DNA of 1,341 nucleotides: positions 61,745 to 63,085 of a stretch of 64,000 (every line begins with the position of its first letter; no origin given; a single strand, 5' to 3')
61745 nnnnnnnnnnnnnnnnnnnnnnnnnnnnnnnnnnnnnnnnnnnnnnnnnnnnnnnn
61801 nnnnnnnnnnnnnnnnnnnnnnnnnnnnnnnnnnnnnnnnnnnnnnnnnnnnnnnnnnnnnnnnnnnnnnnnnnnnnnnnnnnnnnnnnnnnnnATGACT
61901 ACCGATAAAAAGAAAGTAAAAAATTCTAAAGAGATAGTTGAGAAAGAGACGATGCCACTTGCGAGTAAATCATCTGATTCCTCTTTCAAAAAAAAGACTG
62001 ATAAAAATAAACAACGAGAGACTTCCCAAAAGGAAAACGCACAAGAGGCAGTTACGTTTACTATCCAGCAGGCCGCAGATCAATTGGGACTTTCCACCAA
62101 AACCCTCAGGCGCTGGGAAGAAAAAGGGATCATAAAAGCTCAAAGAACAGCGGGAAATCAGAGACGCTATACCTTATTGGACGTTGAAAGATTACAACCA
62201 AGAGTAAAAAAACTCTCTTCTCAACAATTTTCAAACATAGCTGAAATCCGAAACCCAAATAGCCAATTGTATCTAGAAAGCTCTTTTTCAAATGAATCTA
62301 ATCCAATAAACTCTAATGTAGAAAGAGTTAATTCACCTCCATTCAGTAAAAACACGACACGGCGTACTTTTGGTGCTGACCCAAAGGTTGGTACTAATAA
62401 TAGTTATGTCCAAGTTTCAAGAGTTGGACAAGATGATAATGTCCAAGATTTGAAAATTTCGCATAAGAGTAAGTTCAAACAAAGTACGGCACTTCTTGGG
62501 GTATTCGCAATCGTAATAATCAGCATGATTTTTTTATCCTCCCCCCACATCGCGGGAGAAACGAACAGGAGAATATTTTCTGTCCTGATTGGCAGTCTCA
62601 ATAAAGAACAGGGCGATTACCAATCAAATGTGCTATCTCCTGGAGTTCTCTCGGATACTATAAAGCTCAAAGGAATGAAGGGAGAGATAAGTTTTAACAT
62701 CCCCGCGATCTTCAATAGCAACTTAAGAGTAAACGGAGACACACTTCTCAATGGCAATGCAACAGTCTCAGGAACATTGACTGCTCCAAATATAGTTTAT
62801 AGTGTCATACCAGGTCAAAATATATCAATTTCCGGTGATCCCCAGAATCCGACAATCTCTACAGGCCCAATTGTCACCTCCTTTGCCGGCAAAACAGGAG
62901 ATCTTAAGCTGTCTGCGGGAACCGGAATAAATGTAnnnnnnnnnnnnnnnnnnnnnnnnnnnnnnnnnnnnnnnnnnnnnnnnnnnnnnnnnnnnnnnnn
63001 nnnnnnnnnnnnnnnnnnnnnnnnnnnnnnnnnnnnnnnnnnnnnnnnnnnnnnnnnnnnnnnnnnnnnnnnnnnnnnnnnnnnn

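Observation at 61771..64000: Membrane-anchored MerR-type regulator with extracellular tail-fibre-like repeats and a candidate operator upstream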

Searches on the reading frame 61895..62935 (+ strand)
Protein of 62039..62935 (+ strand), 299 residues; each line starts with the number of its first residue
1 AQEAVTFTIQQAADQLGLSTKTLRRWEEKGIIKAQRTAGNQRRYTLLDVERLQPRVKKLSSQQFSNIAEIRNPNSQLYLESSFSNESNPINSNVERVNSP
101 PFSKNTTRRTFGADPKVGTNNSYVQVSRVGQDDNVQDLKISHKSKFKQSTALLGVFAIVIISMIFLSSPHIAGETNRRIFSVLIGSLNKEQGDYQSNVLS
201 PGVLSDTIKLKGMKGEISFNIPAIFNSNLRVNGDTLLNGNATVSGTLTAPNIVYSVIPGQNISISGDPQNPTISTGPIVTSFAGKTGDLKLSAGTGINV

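Call 19: find_homologous_proteins(query=window:62039-62935:+, max_evalue=0.001)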
Query seq(299 aa) (299 aa): 18 proteins with E <= 0.001 among 1752 candidates.
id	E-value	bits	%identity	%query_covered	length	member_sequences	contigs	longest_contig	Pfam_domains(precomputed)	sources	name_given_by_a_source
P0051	3.3e-43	166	42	90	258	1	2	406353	PF12728.14,PF00376.30,PF13411.13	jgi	jgi:excisionase family DNA binding protein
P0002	4.6e-33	133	48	59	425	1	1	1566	-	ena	-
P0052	1.5e-18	85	41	32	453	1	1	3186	PF12728.14,PF00376.30,PF13411.13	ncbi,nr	ncbi:MAG: MerR family DNA-binding transcriptional regulator, partial [Candidatus Levybacteria bacter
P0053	3.5e-15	74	63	14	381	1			PF12728.14,PF00376.30,PF13411.13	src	-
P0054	5.7e-14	70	30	90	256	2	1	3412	PF12728.14,PF00376.30,PF13411.13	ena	-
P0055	7.5e-14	70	42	38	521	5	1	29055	PF12728.14,PF00376.30,PF13411.13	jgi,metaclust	metaclust:\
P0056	2.3e-13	68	28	98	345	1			PF12728.14,PF00376.30,PF13411.13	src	-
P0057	7.9e-10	57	60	16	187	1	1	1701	PF12728.14,PF00376.30,PF13411.13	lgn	-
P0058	8.4e-10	57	60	16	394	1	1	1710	PF12728.14,PF00376.30,PF13411.13,PF13384.13,PF13518.13,PF13338.13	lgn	-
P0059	9.5e-10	56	72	13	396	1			PF12728.14,PF00376.30,PF13411.13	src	-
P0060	3.0e-9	55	28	98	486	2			PF12728.14,PF00376.30,PF13411.13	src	-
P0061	1.4e-8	53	29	98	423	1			PF12728.14,PF00376.30,PF13411.13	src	-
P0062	3.1e-8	52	72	13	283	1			PF12728.14,PF00376.30,PF13411.13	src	-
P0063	1.1e-7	50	56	17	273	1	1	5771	PF12728.14,PF00376.30,PF13411.13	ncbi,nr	ncbi:MAG: helix-turn-helix domain-containing protein, partial [Candidatus Levybacteria bacterium]|nr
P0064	1.8e-7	49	72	13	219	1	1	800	PF12728.14,PF00376.30,PF13411.13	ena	-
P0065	3.1e-6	45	69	13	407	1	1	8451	PF12728.14,PF00376.30,PF13411.13,PF26696.1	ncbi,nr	ncbi:MAG: helix-turn-helix domain-containing protein, partial [Candidatus Levybacteria bacterium]|nr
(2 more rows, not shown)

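Call 24: search_protein_families(library=pfam, proteins=[P0055], max_evalue=0.1)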
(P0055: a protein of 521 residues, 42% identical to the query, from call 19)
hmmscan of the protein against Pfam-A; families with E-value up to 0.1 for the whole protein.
P0055 (521 aa): 6 families
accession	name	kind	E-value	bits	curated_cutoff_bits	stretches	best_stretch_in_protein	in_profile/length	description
PF00376.29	MerR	-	5.1e-13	49.1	28.2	1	17-53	1-38/38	MerR family regulatory protein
PF13411.12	MerR_1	-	3.8e-10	40.2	21.6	1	17-62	2-47/69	MerR HTH family regulatory protein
PF12728.13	HTH_17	-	1.2e-07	32.3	27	1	15-58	1-43/51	Helix-turn-helix domain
PF13338.12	AbiEi_4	-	0.032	14.8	25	1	15-39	13-36/49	Transcriptional regulator, AbiEi antitoxin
PF08220.18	HTH_DeoR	-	0.082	13.1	21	0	10-34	9-33/57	DeoR-like helix-turn-helix domain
PF13384.12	HTH_23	-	0.088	13.1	24.6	0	16-37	18-39/50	Homeodomain-like domain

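Call 27: find_encoding_contigs(protein=P0051, flank=6000, max_places=2)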
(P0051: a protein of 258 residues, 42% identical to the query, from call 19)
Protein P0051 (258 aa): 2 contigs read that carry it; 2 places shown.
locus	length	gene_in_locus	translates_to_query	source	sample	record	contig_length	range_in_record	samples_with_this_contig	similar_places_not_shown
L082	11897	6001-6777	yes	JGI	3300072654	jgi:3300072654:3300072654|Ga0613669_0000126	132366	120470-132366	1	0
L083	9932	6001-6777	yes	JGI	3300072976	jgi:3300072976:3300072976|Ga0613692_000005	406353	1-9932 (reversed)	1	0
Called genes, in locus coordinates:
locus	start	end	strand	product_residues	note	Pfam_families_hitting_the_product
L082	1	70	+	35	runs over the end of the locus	-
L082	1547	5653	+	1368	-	PF13102:Phage_int_SAM_5 (faint), PF02899:Phage_int_SAM_1, PF13495:Phage_int_SAM_4 (weak), PF13884:Peptidase_S74 (weak)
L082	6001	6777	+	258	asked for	PF00376:MerR, PF12728:HTH_17, PF13411:MerR_1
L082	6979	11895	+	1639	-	?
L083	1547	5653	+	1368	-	PF13102:Phage_int_SAM_5 (faint), PF02899:Phage_int_SAM_1, PF13495:Phage_int_SAM_4 (weak), PF13884:Peptidase_S74 (weak)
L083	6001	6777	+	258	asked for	PF00376:MerR, PF12728:HTH_17, PF13411:MerR_1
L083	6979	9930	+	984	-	?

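Call 35: find_encoding_contigs(protein=P0055, flank=4000, max_places=2)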
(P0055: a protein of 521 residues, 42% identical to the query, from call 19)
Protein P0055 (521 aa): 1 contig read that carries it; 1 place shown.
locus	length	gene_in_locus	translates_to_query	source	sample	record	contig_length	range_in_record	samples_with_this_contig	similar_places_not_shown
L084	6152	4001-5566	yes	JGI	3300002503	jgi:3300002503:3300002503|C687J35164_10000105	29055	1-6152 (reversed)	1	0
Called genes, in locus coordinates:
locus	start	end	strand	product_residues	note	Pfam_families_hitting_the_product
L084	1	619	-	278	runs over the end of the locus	PF00231:ATP-synt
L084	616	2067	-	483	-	PF00006:ATP-synt_ab, PF00306:ATP-synt_ab_C (weak)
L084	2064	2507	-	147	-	PF00213:OSCP (faint)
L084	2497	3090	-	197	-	-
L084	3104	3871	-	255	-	-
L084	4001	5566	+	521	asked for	PF00376:MerR, PF12728:HTH_17 (weak), PF13411:MerR_1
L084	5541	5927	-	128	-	-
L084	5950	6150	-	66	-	?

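Call 38: find_encoding_contigs(protein=P0065, flank=4000, max_places=2)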
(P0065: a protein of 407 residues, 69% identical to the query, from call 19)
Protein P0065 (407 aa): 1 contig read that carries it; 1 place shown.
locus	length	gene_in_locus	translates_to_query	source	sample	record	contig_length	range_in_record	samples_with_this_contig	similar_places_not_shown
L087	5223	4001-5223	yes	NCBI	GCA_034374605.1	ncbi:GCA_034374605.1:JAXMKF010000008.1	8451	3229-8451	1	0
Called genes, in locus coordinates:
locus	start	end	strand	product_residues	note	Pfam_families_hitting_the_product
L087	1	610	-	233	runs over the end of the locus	-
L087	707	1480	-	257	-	-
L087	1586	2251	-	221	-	PF01797:Y1_Tnp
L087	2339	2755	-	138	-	PF13384:HTH_23 (faint), PF13518:HTH_28 (weak), PF13565:HTH_32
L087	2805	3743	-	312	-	-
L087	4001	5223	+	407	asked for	PF00376:MerR, PF12728:HTH_17, PF13411:MerR_1, PF26696:PTL_trimer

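Call 42: search_protein_families(library=pfam, proteins=[P0065, P0052, P0060, P0069, L082:1547-5653:+, L082:6979-11895:+], max_evalue=0.01)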
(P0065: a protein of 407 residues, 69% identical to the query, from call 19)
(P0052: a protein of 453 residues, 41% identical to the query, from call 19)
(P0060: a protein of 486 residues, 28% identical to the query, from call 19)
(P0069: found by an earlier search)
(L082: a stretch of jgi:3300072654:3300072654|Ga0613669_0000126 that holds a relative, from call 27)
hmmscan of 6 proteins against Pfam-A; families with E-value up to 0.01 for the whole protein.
P0065 (407 aa): 5 families
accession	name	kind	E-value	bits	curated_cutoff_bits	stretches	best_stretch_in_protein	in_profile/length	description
PF00376.29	MerR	-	2.7e-12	46.7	28.2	1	7-43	1-38/38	MerR family regulatory protein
PF13411.12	MerR_1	-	4.1e-11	43.3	21.6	1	6-52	1-47/69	MerR HTH family regulatory protein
PF12728.13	HTH_17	-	1.7e-09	38.2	27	1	5-55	1-50/51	Helix-turn-helix domain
PF13542.12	HTH_Tnp_ISL3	-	0.0011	18.8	27.4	1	4-28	27-49/51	Helix-turn-helix domain of transposase family ISL3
PF13384.12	HTH_23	-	0.0026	17.9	24.6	1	6-25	18-37/50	Homeodomain-like domain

P0052 (453 aa): 6 families
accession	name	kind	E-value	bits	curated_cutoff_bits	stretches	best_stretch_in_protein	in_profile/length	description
PF00376.29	MerR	-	2.9e-12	46.6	28.2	1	7-43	1-38/38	MerR family regulatory protein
PF12728.13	HTH_17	-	3.1e-10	40.6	27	1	5-53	1-48/51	Helix-turn-helix domain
PF13411.12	MerR_1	-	4.1e-09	36.8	21.6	1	6-53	1-48/69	MerR HTH family regulatory protein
PF13338.12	AbiEi_4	-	0.00072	20.1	25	1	2-31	10-38/49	Transcriptional regulator, AbiEi antitoxin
PF15659.11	Toxin-JAB1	-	0.0064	17.4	21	0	101-166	8-74/87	JAB-like toxin 1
PF13384.12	HTH_23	-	0.0095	16.2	24.6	0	4-25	16-37/50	Homeodomain-like domain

P0060 (486 aa): 4 families
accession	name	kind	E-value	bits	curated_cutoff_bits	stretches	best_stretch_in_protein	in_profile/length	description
PF13411.12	MerR_1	-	1.4e-14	54.3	21.6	1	4-53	1-50/69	MerR HTH family regulatory protein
PF00376.29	MerR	-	1.5e-14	53.9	28.2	1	5-41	1-38/38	MerR family regulatory protein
PF12728.13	HTH_17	-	8.1e-11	42.5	27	1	4-49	2-46/51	Helix-turn-helix domain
PF13338.12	AbiEi_4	-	0.00057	20.4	25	1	3-29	13-38/49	Transcriptional regulator, AbiEi antitoxin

P0069 (1018 aa): 3 families
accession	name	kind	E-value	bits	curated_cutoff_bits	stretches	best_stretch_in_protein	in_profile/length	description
PF00376.29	MerR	-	8.3e-13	48.4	28.2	1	17-53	1-38/38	MerR family regulatory protein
PF13411.12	MerR_1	-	6.6e-10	39.4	21.6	1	17-62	2-47/69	MerR HTH family regulatory protein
PF12728.13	HTH_17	-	2.2e-07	31.5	27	1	15-58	1-43/51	Helix-turn-helix domain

L082:1547-5653:+ (1368 aa): 4 families
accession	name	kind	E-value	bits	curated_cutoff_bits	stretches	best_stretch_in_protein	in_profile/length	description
PF02899.23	Phage_int_SAM_1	-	1e-16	61.4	22.3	2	110-192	1-80/83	Phage integrase, N-terminal SAM-like domain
PF13495.12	Phage_int_SAM_4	-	1.8e-12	48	27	2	110-190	2-77/85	Phage integrase, N-terminal SAM-like domain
PF13102.12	Phage_int_SAM_5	-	3.7e-07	30.9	22.3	1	145-201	37-92/98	Phage integrase SAM-like domain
PF13884.11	Peptidase_S74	-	3.9e-06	27.5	22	1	824-869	1-51/58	Chaperone of endosialidase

L082:6979-11895:+ (1639 aa): 0 families

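Call 48: find_related_loci(query=A1, collection=metagenome_contigs, flank=3000)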
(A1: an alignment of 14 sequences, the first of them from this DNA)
Query A1 (334 aa) in metagenome_contigs; peptide patterns used: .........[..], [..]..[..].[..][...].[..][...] (x = any residue, [..] = any of these).
600 stretches matched a pattern (row limit reached: there are more); 466 encode a relative of the query (tblastn E <= 1e-3); the best 80 are kept; 80 distinct loci.
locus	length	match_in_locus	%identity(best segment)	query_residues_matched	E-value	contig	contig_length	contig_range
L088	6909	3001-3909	31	32-334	6e-34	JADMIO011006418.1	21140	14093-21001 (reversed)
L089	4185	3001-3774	32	55-334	3e-26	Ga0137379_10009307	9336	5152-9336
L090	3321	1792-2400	34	55-322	1e-25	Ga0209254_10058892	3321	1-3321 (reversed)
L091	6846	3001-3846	31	55-332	8e-25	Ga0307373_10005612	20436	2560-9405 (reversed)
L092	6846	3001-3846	31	55-332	8e-25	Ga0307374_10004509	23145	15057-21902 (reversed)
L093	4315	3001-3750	32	57-322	2e-24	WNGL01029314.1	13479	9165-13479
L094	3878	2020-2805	32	55-334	7e-24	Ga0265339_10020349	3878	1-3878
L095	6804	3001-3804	33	55-334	8e-24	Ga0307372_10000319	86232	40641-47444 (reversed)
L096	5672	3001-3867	30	55-334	3e-23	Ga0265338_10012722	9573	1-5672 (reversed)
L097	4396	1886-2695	32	55-334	1e-22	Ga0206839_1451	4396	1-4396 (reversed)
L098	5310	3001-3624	32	55-334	1e-22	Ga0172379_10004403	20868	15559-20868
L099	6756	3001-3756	33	55-323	3e-22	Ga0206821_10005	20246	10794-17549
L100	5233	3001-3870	29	55-322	1e-21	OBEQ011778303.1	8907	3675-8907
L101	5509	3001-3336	50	226-334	2e-21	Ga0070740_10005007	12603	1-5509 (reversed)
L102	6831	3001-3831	30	55-334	1e-20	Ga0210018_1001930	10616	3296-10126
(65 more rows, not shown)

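Call 64: predict_structure(alignment_id=A1)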
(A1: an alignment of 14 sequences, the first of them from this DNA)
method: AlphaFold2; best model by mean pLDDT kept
length: 334 residues; sequences in the alignment: 14
mean_pLDDT: 57.8   pTM: 0.29
mean pLDDT of the five models: 57.8, 55.6, 54.5, 54.4, 52.9
residues with pLDDT >= 90: 48; 70-90: 30; 50-70: 94; < 50: 162
segments of 3 or more residues with pLDDT < 50: 6-12, 16-20, 22-26, 28-34, 117-136, 139-141, 159-162, 164-166, 170-174, 176-191, 233-303, 332-334
pLDDT, mean of each block of 10 residues (from residue 1): 48 47 47 49 53 88 96 95 93 94 78 51 44 46 53 48 48 46 45 58 80 63 54 48 40 40 43 45 41 43 56 72 63 42
secondary structure, 60 per line:
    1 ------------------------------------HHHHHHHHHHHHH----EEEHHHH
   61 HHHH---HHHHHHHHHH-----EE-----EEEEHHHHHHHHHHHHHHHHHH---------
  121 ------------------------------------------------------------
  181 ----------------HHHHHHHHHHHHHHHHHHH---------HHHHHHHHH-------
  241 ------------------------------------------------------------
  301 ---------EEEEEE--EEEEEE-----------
elements in order: H37-49 E54-56 H57-64 H68-77 E90-93 H94-111 H197-215 H225-233 E310-315 E318-323
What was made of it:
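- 62228..62482 (+): Low-complexity, poorly conserved cytoplasmic linker (residues 112-196). AF2 pLDDT below 50 over 117-191 (call 64).
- On MerR family transcriptional regulators (canonical): AF2 pLDDT 88-96 (call 64). AF2 predicts one 18-residue helix (94-111), followed by a disordered region (117-191, pLDDT below 50) and then the TM helix (call 64).
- On MAT fibres / tail-fibre-like trimeric adhesins: Only a monomer AF2 model was possible, and the ectodomain part has low confidence (call 64).
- Closest known: Canonical MerR-family activators. Different: There is no dimerisation coiled coil and no effector domain (call 64).
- Checked: AF2 gives pLDDT 88-96 for residues 51-110, with a strand-helix-helix-hairpin-helix layout (call 64). 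AF2 predicts a helix at 197-215 (call 64).
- Tried and rejected: The AF2 monomer model of the ectodomain start was of low confidence and was not used (call 64).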

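Call 66: fold_search(model_id=the predicted structure, library=pdb)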
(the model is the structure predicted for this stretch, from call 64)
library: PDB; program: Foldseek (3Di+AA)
matches with E <= 10: 377; with E <= 0.001: 0
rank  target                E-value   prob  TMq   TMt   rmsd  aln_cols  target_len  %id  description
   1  5i44_A                1.7e-03  1.00  0.16  0.67   2.1        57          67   28  Structure of RacA-DNA complex; P21 form (released 2016-05-04)
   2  5c8e_G                2.2e-03  1.00  0.16  0.19   9.2        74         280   31  Crystal structure of Thermus thermophilus CarH bound to adenosylcobalamin and a 26-bp DNA segment (released 2015-09-30)
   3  5i44_B                2.3e-03  1.00  0.16  0.66   8.8        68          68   28  Structure of RacA-DNA complex; P21 form (released 2016-05-04)
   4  4r4e_A                3.7e-03  1.00  0.16  0.59   8.7        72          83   28  Structure of GlnR-DNA complex (released 2015-03-04)
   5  5i44_K                4.2e-03  1.00  0.16  0.67   6.8        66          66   27  Structure of RacA-DNA complex; P21 form (released 2016-05-04)
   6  7tea_C                5.1e-03  1.00  0.16  0.62   5.7        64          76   34  Crystal structure of S. aureus GlnR-DNA complex (released 2022-06-29)
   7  5c8e_C                5.4e-03  1.00  0.17  0.20   9.4        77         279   30  Crystal structure of Thermus thermophilus CarH bound to adenosylcobalamin and a 26-bp DNA segment (released 2015-09-30)
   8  5d90_C                5.4e-03  1.00  0.14  0.35   7.6        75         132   23  Crystal structure of HiNmlR, a MerR family regulator lacking the sensor domain, bound to promoter DNA (released 2016-06-29)
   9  5c8e_A                6.6e-03  1.00  0.16  0.19   8.7        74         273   32  Crystal structure of Thermus thermophilus CarH bound to adenosylcobalamin and a 26-bp DNA segment (released 2015-09-30)
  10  5d90_B                6.6e-03  1.00  0.14  0.36   7.8        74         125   23  Crystal structure of HiNmlR, a MerR family regulator lacking the sensor domain, bound to promoter DNA (released 2016-06-29)
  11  5c8d_E                7.0e-03  1.00  0.16  0.19   9.2        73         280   32  Crystal structure of full-length Thermus thermophilus CarH bound to adenosylcobalamin (dark state) (released 2015-09-30)
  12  5c8e_B                7.0e-03  1.00  0.16  0.20   9.6        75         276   31  Crystal structure of Thermus thermophilus CarH bound to adenosylcobalamin and a 26-bp DNA segment (released 2015-09-30)
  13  5c8f                  7.5e-03  1.00  0.16  0.20   1.2        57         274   37  Crystal structure of light-exposed full-length Thermus thermophilus CarH bound to cobalamin (released 2015-09-30)
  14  6ama_Y                9.1e-03  1.00  0.14  0.71   1.4        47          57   32  Structure of S. coelicolor/S. venezuelae BldC-smeA-ssfA complex to 3.09 Angstrom (released 2018-03-28)
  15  4r4e_B                1.0e-02  1.00  0.17  0.61   6.8        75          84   31  Structure of GlnR-DNA complex (released 2015-03-04)
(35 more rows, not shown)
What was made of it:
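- On MerR family transcriptional regulators (canonical): Foldseek top hits are all MerR-superfamily DNA-binding domains (call 66).
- Closest known: BldC and excisionases. Same: Structural match has target-normalised TM-score 0.7-0.8 and rmsd about 1.4 Å (call 66).
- Checked: The best Foldseek matches are all MerR-superfamily DNA-binding domains (call 66).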

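Call 76: find_related_loci(query=A1, collection=viral_contigs, flank=3000)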
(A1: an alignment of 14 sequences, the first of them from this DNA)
Query A1 (334 aa) in viral_contigs; peptide patterns used: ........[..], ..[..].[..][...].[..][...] (x = any residue, [..] = any of these).
45 stretches matched a pattern; 5 encode a relative of the query (tblastn E <= 1e-3); 5 distinct loci.
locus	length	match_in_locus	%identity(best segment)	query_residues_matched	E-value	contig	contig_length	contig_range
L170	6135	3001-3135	49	55-99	3e-10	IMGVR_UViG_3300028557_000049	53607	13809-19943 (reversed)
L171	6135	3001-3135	44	56-100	2e-9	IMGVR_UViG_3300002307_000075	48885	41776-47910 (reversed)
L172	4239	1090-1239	40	50-99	2e-9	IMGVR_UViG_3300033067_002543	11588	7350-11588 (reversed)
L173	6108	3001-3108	56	57-92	4e-8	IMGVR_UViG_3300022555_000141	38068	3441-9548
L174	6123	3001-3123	44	56-96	1e-5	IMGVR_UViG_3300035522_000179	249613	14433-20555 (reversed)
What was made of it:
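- Only HTH-only hits in 2.9 million viral contigs (call 76). No full-architecture hit exists in the viral collection (call 76).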
